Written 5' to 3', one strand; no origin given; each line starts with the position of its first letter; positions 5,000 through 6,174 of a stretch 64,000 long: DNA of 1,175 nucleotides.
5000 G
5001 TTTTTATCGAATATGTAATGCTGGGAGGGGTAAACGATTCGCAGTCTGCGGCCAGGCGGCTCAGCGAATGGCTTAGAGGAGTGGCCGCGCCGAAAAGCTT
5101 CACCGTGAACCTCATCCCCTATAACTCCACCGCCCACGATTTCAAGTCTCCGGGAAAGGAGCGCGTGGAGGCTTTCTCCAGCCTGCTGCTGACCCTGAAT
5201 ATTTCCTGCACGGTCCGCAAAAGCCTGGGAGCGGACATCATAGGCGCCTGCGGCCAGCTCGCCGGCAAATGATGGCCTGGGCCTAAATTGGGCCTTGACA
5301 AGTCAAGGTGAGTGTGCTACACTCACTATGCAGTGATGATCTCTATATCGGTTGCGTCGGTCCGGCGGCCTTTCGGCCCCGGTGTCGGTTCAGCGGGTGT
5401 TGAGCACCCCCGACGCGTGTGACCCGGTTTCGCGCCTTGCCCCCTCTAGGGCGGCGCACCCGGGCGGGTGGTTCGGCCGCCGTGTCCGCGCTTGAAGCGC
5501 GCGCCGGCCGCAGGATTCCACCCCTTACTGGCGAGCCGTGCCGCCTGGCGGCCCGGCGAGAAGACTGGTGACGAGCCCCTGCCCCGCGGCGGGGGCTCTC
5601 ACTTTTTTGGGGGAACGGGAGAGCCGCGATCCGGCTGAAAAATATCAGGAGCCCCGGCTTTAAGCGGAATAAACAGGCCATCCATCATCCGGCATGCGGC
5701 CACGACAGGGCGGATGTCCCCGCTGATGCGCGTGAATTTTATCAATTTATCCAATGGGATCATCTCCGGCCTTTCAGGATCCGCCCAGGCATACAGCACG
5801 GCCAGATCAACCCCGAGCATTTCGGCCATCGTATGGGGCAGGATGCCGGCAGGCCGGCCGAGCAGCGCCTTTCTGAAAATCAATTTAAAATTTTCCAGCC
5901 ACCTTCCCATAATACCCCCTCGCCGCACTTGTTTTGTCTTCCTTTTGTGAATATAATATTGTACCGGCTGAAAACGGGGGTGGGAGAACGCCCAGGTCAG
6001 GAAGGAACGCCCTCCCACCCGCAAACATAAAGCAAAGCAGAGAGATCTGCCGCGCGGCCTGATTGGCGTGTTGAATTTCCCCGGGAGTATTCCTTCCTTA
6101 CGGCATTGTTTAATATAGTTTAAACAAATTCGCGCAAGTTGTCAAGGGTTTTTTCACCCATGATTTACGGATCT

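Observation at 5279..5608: Strongly promoted, terminated ~275-nt structured RNA of no recognisable family next to phage-type regulators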

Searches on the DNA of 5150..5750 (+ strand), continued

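Call 70: search_with_rna_model(model_id=R1, sources=[L135, L001, L002, L003, L004, L005, L006], max_evalue=10, filters=off)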
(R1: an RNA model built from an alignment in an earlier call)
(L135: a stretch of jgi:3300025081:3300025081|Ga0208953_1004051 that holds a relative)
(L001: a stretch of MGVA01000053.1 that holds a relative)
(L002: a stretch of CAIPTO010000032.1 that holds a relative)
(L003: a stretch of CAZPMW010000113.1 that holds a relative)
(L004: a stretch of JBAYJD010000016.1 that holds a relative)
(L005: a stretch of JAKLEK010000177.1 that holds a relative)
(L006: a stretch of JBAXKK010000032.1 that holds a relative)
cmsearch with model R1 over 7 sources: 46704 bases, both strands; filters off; matches with E-value up to 10: 22.
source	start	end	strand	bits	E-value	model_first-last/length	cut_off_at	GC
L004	4971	5177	-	7.6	0.64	1-289/289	no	0.54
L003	5285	5335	+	7.5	0.65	150-200/289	no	0.53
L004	5027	5055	+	7.5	0.67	159-188/289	no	0.66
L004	5905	5930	-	6.3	1.4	1-289/289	no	0.46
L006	3624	3641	-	5.8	2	258-275/289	no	0.83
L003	5838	5865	-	5.5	2.3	157-190/289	no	0.75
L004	3651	3671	+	5.3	2.6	164-184/289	no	0.71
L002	3785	4005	-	5.3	2.7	1-289/289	no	0.55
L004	5215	5247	+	4.8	3.5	1-289/289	no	0.52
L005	1516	1550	+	4.7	3.9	157-190/289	no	0.83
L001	125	147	-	4.2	5.2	256-277/289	no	0.83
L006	3620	3641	+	4.2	5.3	63-84/289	no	0.77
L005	49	101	+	4.1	5.6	34-94/289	no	0.75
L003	140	163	-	4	5.8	255-278/289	no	0.75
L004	3933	3953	-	4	5.9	41-61/289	no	0.81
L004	3551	3569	+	3.8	6.6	218-236/289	no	0.79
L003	2327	2375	-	3.7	7.3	1-289/289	no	0.63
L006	6385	6403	-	3.7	7.3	165-183/289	no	0.74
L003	974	994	-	3.4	8.4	217-237/289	no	0.76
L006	2177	2198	-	3.3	9.1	256-277/289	no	0.82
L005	2722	2740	+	3.3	9.2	165-183/289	no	0.63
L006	7498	7525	+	3.3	9.2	157-190/289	no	0.75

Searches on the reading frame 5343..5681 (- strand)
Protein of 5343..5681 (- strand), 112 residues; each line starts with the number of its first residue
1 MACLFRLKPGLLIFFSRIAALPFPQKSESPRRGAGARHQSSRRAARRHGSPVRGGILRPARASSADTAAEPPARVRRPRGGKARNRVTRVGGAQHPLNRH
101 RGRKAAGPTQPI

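Call 9: search_protein_families(library=pfam, proteins=[window:5343-5681:-], max_evalue=0.01)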
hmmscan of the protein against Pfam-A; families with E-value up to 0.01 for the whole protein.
window:5343-5681:- (112 aa): 0 families

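Call 49: search_protein_families(library=padloc, proteins=[window:5343-5678:-], max_evalue=0.1)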
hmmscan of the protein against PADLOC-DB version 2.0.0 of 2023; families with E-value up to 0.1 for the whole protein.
window:5343-5678:- (111 aa): 0 families
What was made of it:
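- On Protein-coding gene: No Pfam or PADLOC hit for the 112-aa minus-strand ORF (calls 9, 49).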

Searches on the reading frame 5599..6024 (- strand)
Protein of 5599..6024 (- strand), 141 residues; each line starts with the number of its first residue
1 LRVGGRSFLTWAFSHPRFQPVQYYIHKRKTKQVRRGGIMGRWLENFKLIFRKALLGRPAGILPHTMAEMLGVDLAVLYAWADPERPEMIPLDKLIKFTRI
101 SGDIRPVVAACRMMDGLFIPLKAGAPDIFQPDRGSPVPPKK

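Call 9: search_protein_families(library=pfam, proteins=[window:5599-6024:-], max_evalue=0.01)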
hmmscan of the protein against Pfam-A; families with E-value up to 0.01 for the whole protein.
window:5599-6024:- (141 aa): 1 family
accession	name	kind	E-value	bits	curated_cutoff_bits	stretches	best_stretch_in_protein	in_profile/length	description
PF06892.16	Phage_CP76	-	0.0019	18.5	26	1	65-122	20-78/146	Phage regulatory protein CII (CP76)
